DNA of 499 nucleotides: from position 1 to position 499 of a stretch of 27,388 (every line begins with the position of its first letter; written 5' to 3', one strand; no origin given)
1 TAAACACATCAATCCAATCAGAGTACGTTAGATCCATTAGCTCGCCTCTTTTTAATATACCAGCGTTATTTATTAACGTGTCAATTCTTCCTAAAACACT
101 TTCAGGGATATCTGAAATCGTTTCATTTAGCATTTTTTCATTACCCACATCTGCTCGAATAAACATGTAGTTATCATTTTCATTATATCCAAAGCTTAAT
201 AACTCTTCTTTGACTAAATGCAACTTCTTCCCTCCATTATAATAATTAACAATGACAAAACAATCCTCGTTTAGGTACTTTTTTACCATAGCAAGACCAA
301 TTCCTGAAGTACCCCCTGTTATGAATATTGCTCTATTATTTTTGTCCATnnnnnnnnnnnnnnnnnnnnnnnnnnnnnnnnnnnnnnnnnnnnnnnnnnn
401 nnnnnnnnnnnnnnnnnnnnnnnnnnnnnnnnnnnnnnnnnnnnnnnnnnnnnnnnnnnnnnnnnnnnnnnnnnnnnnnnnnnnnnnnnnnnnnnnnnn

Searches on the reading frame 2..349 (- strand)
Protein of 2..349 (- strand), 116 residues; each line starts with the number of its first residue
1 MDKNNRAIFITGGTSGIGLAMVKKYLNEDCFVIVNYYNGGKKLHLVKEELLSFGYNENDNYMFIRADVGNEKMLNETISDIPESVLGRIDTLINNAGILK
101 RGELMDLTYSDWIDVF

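Call 6: search_protein_families(library=pfam, proteins=[window:2-349:-], max_evalue=0.01)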
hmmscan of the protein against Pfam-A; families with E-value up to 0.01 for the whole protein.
window:2-349:- (116 aa): 4 families
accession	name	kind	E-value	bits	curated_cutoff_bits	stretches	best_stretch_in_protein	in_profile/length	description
PF00106.31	adh_short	-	6.7e-18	65.3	26.6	1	7-116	2-105/195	short chain dehydrogenase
PF13561.12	adh_short_C2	-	1.1e-10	42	27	1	15-115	6-100/236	Enoyl-(Acyl carrier protein) reductase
PF08659.16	KR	-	2.2e-06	28.1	22.6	1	9-116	4-109/180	KR domain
PF02719.21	Polysacc_synt_2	-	0.003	17.2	20.2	1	8-80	1-75/293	Polysaccharide biosynthesis protein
